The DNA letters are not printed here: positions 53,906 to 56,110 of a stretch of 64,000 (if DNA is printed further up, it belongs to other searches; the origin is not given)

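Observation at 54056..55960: Orphan tri-haem cytochrome c fused to an EB_dh/DOMON-like domain, with no molybdoenzyme partner nearby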

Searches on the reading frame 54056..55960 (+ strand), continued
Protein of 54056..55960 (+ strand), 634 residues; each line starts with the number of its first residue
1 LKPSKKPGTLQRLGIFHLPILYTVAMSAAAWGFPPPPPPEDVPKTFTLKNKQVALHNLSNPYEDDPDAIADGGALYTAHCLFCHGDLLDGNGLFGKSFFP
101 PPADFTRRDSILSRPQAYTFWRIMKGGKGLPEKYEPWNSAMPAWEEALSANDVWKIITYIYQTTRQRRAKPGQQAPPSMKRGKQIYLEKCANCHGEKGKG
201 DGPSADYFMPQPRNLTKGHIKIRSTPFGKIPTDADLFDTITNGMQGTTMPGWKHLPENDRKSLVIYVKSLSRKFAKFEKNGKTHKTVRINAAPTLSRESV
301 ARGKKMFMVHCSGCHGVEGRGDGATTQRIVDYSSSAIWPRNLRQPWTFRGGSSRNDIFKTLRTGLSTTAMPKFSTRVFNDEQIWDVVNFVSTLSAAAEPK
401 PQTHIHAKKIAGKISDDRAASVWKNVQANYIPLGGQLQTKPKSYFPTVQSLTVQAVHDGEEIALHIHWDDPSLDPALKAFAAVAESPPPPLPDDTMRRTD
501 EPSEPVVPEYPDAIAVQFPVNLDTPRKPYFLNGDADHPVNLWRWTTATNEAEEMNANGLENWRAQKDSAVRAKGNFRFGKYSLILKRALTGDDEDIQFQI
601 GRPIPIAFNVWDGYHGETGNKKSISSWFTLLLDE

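Call 39: predict_structure(alignment_id=A1)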
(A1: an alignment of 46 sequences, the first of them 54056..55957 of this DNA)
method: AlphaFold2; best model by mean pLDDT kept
length: 634 residues; sequences in the alignment: 46
mean_pLDDT: 75.5   pTM: 0.76
mean pLDDT of the five models: 75.5, 74.2, 73.7, 69.4, 65.5
residues with pLDDT >= 90: 156; 70-90: 278; 50-70: 119; < 50: 81
segments of 3 or more residues with pLDDT < 50: 1-17, 24-34, 203-211, 221-228, 324-339, 366-372, 495-501
pLDDT, mean of each block of 10 residues (from residue 1): 33 48 41 53 81 88 87 83 77 77 80 84 73 56 75 92 84 88 89 76 48 58 50 84 69 89 92 84 73 90 86 69 45 41 58 77 54 63 89 76 93 91 91 71 69 95 94 86 76 50 62 91 69 80 93 85 82 90 93 82 91 70 85 93
secondary structure, 60 per line:
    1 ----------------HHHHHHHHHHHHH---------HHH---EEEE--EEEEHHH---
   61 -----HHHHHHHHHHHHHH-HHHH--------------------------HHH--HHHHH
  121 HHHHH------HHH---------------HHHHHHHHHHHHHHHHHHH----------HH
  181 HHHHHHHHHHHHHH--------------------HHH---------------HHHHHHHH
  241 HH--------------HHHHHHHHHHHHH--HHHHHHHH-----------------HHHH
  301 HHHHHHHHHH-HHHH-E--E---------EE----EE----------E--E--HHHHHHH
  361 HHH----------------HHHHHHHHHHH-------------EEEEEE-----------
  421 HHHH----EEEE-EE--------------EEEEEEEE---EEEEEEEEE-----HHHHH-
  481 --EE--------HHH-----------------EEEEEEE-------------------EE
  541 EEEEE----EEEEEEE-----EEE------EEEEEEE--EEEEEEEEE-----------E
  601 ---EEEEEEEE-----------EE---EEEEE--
elements in order: H17-29 E45-48 E51-54 H66-79 H81-84 H116-125 H150-168 H179-194 H233-242 H257-269 H272-279 H297-310 H312-315 H354-363 H380-390 E404-409 H421-424 E429-432 E450-457 E461-469 H475-479 E513-519 E539-545 E550-556 E562-564 E571-577 E580-588 E604-611 E628-632

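Call 40: search_protein_families(library=pfam, proteins=[L078:255-2690:+, L078:2703-4082:+, L078:4451-5338:+, L078:5394-6209:+, L078:6261-8351:+, L078:8383-9534:+, L078:9554-10438:+, L078:10457-12139:+, L078:12152-13309:+, L078:15079-17760:+], max_evalue=0.001)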
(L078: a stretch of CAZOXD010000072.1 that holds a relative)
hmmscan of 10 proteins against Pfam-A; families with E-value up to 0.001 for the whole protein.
L078:255-2690:+ (811 aa): 7 families
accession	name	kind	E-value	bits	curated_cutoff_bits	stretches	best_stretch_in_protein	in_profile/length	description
PF02518.31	HATPase_c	-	1.3e-24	87.2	26.4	1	671-779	2-109/111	Histidine kinase-, DNA gyrase B-, and HSP90-like ATPase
PF21623.3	HK_sensor_dom_bact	-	2.6e-12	46.9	27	1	99-243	50-193/253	Bacterial histidine kinase, sensor domain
PF00512.31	HisKA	-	6.3e-10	39.4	26.9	1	563-625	2-63/66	His Kinase A (phospho-acceptor) domain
PF00672.30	HAMP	-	5.8e-08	33.4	25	1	348-391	9-52/53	HAMP domain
PF02743.24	dCache_1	-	1.8e-05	24.9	45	1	46-242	5-183/240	Cache domain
PF08448.16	PAS_4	-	0.00015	22.4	23.1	1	428-541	3-109/110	PAS fold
PF13188.13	PAS_8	-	0.001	19.4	21.8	0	420-464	1-43/65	PAS domain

L078:2703-4082:+ (459 aa): 7 families
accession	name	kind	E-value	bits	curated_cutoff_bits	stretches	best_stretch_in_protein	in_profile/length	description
PF00158.32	Sigma54_activat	-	1.4e-69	233.5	20.2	1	146-312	2-167/168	Sigma-54 interaction domain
PF00072.30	Response_reg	-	3.5e-24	85.5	30.2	1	7-116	1-110/111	Response regulator receiver domain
PF14532.12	Sigma54_activ_2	-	4e-20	72.9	25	1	146-317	1-138/138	Sigma-54 interaction domain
PF25601.1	AAA_lid_14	-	1.2e-19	70.3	27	1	318-400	1-79/87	AAA+ ATPase lid domain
PF02954.25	HTH_8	-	7.5e-12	45.2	22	1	414-455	1-42/42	Bacterial regulatory protein, Fis family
PF07728.20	AAA_5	-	1.7e-09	38.3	22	1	170-289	2-124/139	AAA domain (dynein-related subfamily)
PF01078.27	Mg_chelatase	-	2.9e-09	37.1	20.3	1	225-293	93-163/207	Magnesium chelatase, subunit ChlI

L078:4451-5338:+ (295 aa): 3 families
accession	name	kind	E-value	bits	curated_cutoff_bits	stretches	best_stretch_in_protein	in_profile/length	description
PF13620.12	CarboxypepD_reg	-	6.8e-06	26.8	32.3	1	241-289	30-79/82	Carboxypeptidase regulatory-like domain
PF09430.16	EMC7_beta-sandw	-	0.00013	22.6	26.6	1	239-284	19-64/122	ER membrane protein complex subunit 7, beta-sandwich domain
PF14686.12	fn3_3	-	0.00024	21.3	24.4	1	240-284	26-72/75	Polysaccharide lyase family 4, domain II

L078:5394-6209:+ (271 aa): 3 families
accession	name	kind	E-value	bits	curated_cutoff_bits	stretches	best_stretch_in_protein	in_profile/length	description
PF13620.12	CarboxypepD_reg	-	3.2e-11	43.8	32.3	1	213-263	31-82/82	Carboxypeptidase regulatory-like domain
PF14686.12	fn3_3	-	4.3e-08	33.3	24.4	1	212-258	27-75/75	Polysaccharide lyase family 4, domain II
PF13715.12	CarbopepD_reg_2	-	0.00092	19.6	32.2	0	214-265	28-79/88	CarboxypepD_reg-like domain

L078:6261-8351:+ (696 aa): 1 family
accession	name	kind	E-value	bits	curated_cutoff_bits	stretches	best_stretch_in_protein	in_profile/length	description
PF01654.22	Cyt_bd_oxida_I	-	2.6e-23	82.7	26.2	1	77-319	4-243/418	Cytochrome bd terminal oxidase subunit I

L078:8383-9534:+ (383 aa): 2 families
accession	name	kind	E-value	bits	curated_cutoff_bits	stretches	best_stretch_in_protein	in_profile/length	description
PF00034.26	Cytochrom_C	-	3.8e-13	51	21.3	1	49-157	3-89/90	Cytochrome c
PF13442.11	Cytochrome_CBB3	-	9.9e-08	32.6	27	0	207-242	13-42/68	Cytochrome C oxidase, cbb3-type, subunit III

L078:9554-10438:+ (294 aa): 1 family
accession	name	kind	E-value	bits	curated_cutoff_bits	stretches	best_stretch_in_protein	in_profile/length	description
PF13442.11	Cytochrome_CBB3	-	1.5e-08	35.2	27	1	187-275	2-64/68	Cytochrome C oxidase, cbb3-type, subunit III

L078:10457-12139:+ (560 aa): 3 families
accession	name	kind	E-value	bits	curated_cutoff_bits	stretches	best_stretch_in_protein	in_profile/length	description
PF09459.16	EB_dh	-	8.6e-24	85.3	33.3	1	288-491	2-232/236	Ethylbenzene dehydrogenase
PF00034.26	Cytochrom_C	-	6.4e-21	75.9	21.3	2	168-261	1-89/90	Cytochrome c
PF13442.11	Cytochrome_CBB3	-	8.4e-20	71.3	27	2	168-258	3-68/68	Cytochrome C oxidase, cbb3-type, subunit III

L078:12152-13309:+ (385 aa): 4 families
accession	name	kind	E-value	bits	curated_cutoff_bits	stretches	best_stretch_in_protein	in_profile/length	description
PF03150.19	CCP_MauG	-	5.7e-37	128.1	25.6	1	60-201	2-142/149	Di-haem cytochrome c peroxidase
PF00034.26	Cytochrom_C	-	2e-06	29.5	21.3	0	63-126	2-58/90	Cytochrome c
PF21419.2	RoxA-like_Cyt-c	-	2.5e-06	27.4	26.7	1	300-321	12-33/39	RoxA-like, cytochrome c-like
PF13442.11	Cytochrome_CBB3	-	0.00027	21.6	27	0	206-251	1-32/68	Cytochrome C oxidase, cbb3-type, subunit III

L078:15079-17760:+ (893 aa): 3 families
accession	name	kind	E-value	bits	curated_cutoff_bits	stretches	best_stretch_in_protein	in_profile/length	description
PF00384.28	Molybdopterin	-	4.2e-36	125.1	24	1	123-598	1-353/353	Molybdopterin oxidoreductase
PF18465.7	Rieske_3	-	1.8e-35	121.5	25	1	26-120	1-96/96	Rieske 3Fe-4S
PF01568.27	Molydop_binding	-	2.3e-12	47.4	26.8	1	728-785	1-56/110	Molydopterin dinucleotide binding domain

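Call 42: fold_search(model_id=the predicted structure, library=pdb)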
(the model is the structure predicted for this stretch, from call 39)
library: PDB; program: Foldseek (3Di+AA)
matches with E <= 10: 501; with E <= 0.001: 10
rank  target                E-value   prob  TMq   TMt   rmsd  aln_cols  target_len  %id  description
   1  2ivf_C                7.1e-14  1.00  0.28  0.79   4.5       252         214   21  Ethylbenzene dehydrogenase from Aromatoleum aromaticum (released 2006-09-14)
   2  7b04_C                1.0e-12  1.00  0.28  0.59   5.0       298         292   19  Structure of Nitrite oxidoreductase (Nxr) from the anammox bacterium Kuenenia stuttgartiensis. (released 2021-07-14)
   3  7b04_O                6.3e-12  1.00  0.29  0.61   4.2       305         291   20  Structure of Nitrite oxidoreductase (Nxr) from the anammox bacterium Kuenenia stuttgartiensis. (released 2021-07-14)
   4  6h5l_B                7.3e-12  1.00  0.30  0.79   3.7       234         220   32  Kuenenia stuttgartiensis reducing HAO-like protein complex Kustc0457/Kustc0458 (released 2019-04-10)
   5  7nwo                  3.6e-06  1.00  0.21  0.61   6.6       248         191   12  A carbohydrate binding module family 9 (CBM9) from Caldicellulosiruptor kristjanssonii in complex with glucose (released 2021-07-07)
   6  4jpq_A                5.1e-06  1.00  0.23  0.56   7.6       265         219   11  Crystal structure of a putative carbohydrate-binding protein (BACUNI_03838) from Bacteroides uniformis ATCC 8492 at 2. (released 2013-04-17)
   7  7nwn                  1.0e-05  1.00  0.20  0.57   7.2       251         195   13  A carbohydrate binding module family 9 (CBM9) from Caldicellulsiruptor kristjanssonii (released 2021-07-07)
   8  4jpq_B                2.4e-05  1.00  0.22  0.54   7.6       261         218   12  Crystal structure of a putative carbohydrate-binding protein (BACUNI_03838) from Bacteroides uniformis ATCC 8492 at 2. (released 2013-04-17)
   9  1i82_A                4.5e-05  1.00  0.21  0.61   8.0       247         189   11  FAMILY 9 CARBOHYDRATE-BINDING MODULE FROM THERMOTOGA MARITIMA XYLANASE 10A WITH CELLOBIOSE (released 2001-06-13)
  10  8gy3_A                5.0e-04  0.98  0.17  0.22  20.7       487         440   14  Cryo-EM Structure of Membrane-Bound Aldehyde Dehydrogenase from Gluconobacter oxydans (released 2023-08-02)
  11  7e1v_O                1.5e-03  1.00  0.17  0.40   8.6       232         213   19  Cryo-EM structure of apo hybrid respiratory supercomplex consisting of Mycobacterium tuberculosis complexIII and Mycob (released 2021-10-13)
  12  7e1v_C                2.4e-03  1.00  0.18  0.39   8.7       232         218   20  Cryo-EM structure of apo hybrid respiratory supercomplex consisting of Mycobacterium tuberculosis complexIII and Mycob (released 2021-10-13)
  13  5lo9_A                3.2e-03  0.87  0.16  0.20  18.8       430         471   15  Thiosulfate dehydrogenase (TsdBA) from Marichromatium purpuratum - "as isolated" form (released 2016-10-12)
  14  4wq7                  4.1e-03  0.92  0.11  0.27  14.1       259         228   14  Thiosulfate dehydrogenase (TsdA) from Allochromatium vinosum - "as isolated" form (released 2015-02-18)
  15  9vr0_MODEL_1_A        4.5e-03  1.00  0.15  0.75   3.3       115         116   23  NMR solution structure of termini-truncated oxidized cytochrome c552 from Thioalkalivibrio paradoxus (released 2025-07-30)
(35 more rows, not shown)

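Call 69: search_protein_families(library=pfam, proteins=[L071:1886-3421:+, L071:3391-5256:+, L071:5399-5869:-, L071:6171-8576:-, L071:12242-12988:+, L071:13004-13831:+, L071:14076-14627:-, L071:15033-16811:-, L071:19700-20722:-, L071:1045-1587:-], max_evalue=0.001)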
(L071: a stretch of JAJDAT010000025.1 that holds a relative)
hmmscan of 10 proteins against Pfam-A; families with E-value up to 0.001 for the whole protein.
L071:1886-3421:+ (511 aa): 3 families
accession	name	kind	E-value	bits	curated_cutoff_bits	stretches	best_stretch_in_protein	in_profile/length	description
PF01409.25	tRNA-synt_2d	-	1.3e-88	297.1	19.8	1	235-506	2-245/246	tRNA synthetases class II core domain (F)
PF00152.25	tRNA-synt_2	-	0.00014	21.4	25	0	370-395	93-118/308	tRNA synthetases class II (D, K and N)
PF17759.6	tRNA_synthFbeta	-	0.00059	19.8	22.4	0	347-475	72-209/214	Phenylalanyl tRNA synthetase beta chain CLM domain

L071:3391-5256:+ (621 aa): 4 families
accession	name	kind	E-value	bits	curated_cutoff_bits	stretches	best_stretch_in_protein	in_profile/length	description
PF17759.6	tRNA_synthFbeta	-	1.3e-39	136.4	22.4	1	414-613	6-214/214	Phenylalanyl tRNA synthetase beta chain CLM domain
PF03484.21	B5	-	2.5e-27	95.3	28.6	1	340-406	1-67/67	tRNA synthetase B5 domain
PF03483.22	B3_4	-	5.6e-08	33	29.3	1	190-301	52-135/174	B3/4 domain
PF01409.25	tRNA-synt_2d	-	0.00072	19.5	19.8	0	469-610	69-216/246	tRNA synthetases class II core domain (F)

L071:5399-5869:- (156 aa): 0 families

L071:6171-8576:- (801 aa): 4 families
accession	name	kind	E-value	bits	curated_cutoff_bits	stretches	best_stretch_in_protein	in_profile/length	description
PF01476.26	LysM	-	1.4e-44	150.2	20.9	3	482-525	1-43/43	LysM domain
PF01464.25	SLT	-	1.8e-22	79.6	21.3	1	178-277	9-110/117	Transglycosylase SLT domain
PF23446.1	LysM1_NFP_LYK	-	5.3e-08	34.1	36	0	557-596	15-55/60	NFP/LYK LysM1 domain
PF23473.1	LysM3_LYK4_5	-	9e-08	32.5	29.3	0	408-443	5-39/48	LYK4/5 LysM3 domain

L071:12242-12988:+ (248 aa): 5 families
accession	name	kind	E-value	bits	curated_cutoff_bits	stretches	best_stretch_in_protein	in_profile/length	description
PF00005.33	ABC_tran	-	3.2e-33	115.6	25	1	22-168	1-137/137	ABC transporter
PF13304.12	AAA_21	-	1.7e-11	45.2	27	2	144-201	242-303/304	AAA domain, putative AbiEii toxin, Type IV TA system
PF02463.25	SMC_N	-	2.9e-07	30.6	40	1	31-203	23-204/220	RecF/RecN/SMC N terminal domain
PF13175.12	AAA_15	-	0.00037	20.7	32.1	1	22-125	14-107/374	AAA ATPase domain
PF13476.12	AAA_23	-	0.00059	21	27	1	23-68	13-52/201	AAA domain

L071:13004-13831:+ (275 aa): 2 families
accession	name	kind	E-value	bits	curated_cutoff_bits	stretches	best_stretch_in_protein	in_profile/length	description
PF00950.22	ABC-3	-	4e-79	266.2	20.1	1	11-265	2-256/258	ABC 3 transport family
PF01032.23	FecCD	-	3.1e-07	30.2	26.5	1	50-263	83-308/311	FecCD transport family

L071:14076-14627:- (183 aa): 1 family
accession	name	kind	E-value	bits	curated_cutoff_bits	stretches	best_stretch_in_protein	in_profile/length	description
PF13673.13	Acetyltransf_10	-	5e-05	23.7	23.6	1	50-111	29-87/128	Acetyltransferase (GNAT) domain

L071:15033-16811:- (592 aa): 2 families
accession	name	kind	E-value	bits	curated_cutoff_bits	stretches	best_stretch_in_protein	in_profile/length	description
PF04055.27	Radical_SAM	-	3.3e-12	47.3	29.5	1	320-479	5-166/166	Radical SAM superfamily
PF02310.24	B12-binding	-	0.0005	20.3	32.1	0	174-256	41-120/121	B12 binding domain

L071:19700-20722:- (340 aa): 1 family
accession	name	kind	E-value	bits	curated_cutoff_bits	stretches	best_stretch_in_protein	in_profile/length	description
PF02493.26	MORN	-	2.1e-24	84.3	22.5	2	71-92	1-22/23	MORN repeat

L071:1045-1587:- (180 aa): 1 family
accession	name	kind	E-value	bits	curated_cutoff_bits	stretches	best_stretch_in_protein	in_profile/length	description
PF01243.27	PNPOx_N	-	4.7e-11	43.5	28.1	1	9-128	2-117/120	Pyridoxamine 5'-phosphate oxidase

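Call 72: list_cluster_members(proteins=[P0001, P0064, P0004])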
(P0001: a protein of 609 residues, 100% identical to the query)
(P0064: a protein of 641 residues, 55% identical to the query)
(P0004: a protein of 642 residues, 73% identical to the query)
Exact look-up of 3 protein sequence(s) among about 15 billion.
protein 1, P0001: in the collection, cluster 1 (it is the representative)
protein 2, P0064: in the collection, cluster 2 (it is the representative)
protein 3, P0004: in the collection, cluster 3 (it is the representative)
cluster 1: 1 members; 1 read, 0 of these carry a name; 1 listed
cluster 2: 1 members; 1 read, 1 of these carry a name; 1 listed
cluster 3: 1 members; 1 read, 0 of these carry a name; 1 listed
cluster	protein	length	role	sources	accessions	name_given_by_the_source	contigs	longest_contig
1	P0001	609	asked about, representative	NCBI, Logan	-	-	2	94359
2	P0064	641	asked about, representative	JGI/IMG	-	mono/diheme cytochrome c family protein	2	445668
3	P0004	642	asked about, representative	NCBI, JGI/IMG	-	-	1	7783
